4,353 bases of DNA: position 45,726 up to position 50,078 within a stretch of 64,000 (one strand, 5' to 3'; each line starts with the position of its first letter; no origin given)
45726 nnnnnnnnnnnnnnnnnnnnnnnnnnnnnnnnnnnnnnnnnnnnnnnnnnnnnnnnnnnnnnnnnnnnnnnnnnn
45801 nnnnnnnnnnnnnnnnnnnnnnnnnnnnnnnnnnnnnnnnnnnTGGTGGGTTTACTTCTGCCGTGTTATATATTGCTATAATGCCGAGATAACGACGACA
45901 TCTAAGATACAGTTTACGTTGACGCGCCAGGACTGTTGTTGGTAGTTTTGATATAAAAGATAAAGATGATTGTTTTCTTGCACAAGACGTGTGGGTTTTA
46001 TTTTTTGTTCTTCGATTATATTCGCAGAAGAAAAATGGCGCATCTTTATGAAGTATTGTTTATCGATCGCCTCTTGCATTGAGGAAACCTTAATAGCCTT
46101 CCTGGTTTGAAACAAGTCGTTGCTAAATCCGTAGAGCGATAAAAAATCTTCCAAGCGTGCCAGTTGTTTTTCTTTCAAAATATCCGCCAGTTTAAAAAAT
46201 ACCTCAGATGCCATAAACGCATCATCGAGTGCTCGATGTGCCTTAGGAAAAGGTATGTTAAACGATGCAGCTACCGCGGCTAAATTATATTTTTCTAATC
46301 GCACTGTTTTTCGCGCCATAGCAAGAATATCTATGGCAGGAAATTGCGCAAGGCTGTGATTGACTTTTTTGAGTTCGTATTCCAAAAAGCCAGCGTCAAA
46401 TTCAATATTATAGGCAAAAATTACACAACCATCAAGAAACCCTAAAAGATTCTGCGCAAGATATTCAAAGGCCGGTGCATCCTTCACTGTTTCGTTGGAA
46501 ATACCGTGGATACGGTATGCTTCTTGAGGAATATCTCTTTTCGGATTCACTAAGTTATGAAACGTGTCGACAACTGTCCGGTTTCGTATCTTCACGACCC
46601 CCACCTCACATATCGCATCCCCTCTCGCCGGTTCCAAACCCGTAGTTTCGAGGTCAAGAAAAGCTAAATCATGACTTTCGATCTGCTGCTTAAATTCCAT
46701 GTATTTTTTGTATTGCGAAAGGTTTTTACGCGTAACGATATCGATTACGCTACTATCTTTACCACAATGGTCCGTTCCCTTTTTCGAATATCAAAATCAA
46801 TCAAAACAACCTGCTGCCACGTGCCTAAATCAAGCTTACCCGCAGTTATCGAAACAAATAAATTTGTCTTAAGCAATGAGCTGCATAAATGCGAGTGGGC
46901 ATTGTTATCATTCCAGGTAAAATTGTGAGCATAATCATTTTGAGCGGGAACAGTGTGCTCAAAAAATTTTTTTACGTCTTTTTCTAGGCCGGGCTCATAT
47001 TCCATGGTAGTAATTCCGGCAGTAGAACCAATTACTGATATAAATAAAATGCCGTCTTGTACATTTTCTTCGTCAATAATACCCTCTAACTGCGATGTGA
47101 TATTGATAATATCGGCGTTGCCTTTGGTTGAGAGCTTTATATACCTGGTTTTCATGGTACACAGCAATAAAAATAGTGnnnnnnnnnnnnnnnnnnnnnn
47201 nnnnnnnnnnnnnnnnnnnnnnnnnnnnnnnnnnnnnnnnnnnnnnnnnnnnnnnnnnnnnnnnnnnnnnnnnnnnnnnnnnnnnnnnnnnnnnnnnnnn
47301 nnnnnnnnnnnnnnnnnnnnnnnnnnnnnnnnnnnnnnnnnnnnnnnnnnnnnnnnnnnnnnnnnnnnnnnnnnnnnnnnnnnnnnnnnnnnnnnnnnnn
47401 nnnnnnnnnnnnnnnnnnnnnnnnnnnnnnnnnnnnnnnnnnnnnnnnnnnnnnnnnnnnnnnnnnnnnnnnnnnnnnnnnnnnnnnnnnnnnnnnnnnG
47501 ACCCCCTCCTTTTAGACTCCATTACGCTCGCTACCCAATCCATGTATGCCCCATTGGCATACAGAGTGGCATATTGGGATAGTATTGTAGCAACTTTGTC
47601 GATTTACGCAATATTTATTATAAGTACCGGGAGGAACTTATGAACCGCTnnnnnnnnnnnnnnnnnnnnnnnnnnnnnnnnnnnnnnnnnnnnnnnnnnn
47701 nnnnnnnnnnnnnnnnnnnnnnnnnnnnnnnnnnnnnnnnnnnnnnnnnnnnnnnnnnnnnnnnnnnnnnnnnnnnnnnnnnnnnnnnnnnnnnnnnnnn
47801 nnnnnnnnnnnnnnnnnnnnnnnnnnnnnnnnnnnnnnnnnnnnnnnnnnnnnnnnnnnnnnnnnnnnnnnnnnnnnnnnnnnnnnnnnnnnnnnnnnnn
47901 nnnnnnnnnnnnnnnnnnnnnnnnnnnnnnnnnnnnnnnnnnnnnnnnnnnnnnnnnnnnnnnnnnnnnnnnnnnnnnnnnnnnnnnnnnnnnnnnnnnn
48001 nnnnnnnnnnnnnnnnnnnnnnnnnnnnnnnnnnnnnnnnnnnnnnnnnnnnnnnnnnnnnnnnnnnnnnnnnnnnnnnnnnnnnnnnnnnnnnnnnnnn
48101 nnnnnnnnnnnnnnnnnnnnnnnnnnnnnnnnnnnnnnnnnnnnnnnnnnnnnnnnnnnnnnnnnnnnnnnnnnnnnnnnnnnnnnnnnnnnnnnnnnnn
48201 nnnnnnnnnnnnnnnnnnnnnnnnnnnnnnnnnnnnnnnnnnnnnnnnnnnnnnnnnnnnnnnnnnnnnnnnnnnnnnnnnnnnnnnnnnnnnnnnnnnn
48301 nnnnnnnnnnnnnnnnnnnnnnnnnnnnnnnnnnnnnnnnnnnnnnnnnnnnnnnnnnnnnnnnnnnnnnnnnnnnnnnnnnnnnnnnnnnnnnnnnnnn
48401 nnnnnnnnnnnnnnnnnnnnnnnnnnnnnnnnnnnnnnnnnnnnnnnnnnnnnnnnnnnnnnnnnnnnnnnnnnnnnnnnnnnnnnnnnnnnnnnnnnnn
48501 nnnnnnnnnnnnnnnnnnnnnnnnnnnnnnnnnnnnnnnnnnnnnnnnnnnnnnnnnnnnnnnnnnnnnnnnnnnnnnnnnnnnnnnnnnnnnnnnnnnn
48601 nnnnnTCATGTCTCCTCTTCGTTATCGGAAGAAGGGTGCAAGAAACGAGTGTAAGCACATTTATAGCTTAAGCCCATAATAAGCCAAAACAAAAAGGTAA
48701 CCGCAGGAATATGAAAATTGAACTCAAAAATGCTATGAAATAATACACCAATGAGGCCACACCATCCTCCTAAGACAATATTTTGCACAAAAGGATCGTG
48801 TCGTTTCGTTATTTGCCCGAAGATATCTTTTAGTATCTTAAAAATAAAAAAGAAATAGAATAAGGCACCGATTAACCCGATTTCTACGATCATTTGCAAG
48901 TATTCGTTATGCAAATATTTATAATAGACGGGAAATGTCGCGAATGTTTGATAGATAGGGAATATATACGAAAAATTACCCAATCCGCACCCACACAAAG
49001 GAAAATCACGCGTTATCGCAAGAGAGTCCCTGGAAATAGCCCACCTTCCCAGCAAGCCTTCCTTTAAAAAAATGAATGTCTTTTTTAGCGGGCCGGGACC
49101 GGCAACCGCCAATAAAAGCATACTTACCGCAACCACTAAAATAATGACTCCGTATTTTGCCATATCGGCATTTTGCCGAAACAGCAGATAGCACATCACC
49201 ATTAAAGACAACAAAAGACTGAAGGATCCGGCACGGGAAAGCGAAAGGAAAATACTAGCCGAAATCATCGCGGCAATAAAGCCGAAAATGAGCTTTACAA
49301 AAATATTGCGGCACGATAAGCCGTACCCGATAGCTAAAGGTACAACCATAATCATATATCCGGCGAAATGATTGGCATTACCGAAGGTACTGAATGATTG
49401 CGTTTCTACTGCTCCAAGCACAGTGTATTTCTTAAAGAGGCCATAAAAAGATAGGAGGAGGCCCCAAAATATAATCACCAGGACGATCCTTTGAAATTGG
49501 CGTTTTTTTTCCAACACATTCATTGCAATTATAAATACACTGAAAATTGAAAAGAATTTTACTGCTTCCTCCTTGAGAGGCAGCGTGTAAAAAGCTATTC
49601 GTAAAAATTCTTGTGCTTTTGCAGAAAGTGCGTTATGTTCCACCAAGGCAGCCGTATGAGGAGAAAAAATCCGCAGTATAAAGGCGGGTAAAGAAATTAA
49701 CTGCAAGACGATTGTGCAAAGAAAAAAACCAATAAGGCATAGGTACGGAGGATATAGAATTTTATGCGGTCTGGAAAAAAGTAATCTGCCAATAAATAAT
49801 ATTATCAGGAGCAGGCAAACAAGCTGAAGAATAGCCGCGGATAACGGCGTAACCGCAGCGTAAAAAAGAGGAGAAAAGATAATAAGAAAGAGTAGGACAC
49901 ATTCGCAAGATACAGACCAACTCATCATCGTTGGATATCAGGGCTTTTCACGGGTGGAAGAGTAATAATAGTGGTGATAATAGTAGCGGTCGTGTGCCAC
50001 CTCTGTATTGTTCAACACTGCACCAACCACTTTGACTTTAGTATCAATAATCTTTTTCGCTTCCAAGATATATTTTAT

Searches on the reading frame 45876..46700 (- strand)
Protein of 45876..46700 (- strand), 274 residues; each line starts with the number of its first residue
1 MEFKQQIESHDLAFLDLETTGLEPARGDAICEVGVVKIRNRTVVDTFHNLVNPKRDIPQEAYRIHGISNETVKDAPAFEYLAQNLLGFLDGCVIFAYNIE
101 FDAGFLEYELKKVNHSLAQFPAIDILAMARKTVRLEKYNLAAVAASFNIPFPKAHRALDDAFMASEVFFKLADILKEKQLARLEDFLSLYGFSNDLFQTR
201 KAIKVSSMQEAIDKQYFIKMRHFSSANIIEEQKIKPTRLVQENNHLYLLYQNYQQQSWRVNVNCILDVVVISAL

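Call 50: search_protein_families(library=pfam, proteins=[window:45876-46700:-], max_evalue=0.00001)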
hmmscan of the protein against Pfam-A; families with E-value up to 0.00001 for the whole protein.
window:45876-46700:- (274 aa): 2 families
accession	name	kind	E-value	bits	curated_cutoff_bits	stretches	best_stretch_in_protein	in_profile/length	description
PF00929.31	RNase_T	-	5.9e-35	121.7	24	1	14-168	2-164/164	Exonuclease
PF13482.12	RNase_H_2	-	3e-09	37.5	22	1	13-149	1-115/165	RNase_H superfamily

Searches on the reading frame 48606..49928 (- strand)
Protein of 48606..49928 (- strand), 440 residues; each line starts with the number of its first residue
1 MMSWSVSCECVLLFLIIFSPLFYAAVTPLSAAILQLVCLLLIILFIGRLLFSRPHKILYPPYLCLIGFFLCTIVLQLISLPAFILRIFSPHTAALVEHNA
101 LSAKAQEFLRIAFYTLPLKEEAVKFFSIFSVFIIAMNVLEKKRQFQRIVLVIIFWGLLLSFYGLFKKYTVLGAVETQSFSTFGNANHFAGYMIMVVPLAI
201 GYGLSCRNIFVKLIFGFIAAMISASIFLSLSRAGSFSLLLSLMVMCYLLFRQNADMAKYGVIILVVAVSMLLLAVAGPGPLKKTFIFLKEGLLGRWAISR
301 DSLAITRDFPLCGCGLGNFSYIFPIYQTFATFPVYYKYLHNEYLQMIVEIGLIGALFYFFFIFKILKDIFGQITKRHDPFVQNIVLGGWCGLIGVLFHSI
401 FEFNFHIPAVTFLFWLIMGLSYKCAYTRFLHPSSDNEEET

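Call 50: search_protein_families(library=pfam, proteins=[window:48606-49928:-], max_evalue=0.00001)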
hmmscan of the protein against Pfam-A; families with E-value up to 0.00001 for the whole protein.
window:48606-49928:- (440 aa): 1 family
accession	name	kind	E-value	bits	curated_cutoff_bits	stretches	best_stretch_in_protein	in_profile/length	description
PF04932.20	Wzy_C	-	1.8e-14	54.2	31.7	1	218-359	2-149/149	O-Antigen ligase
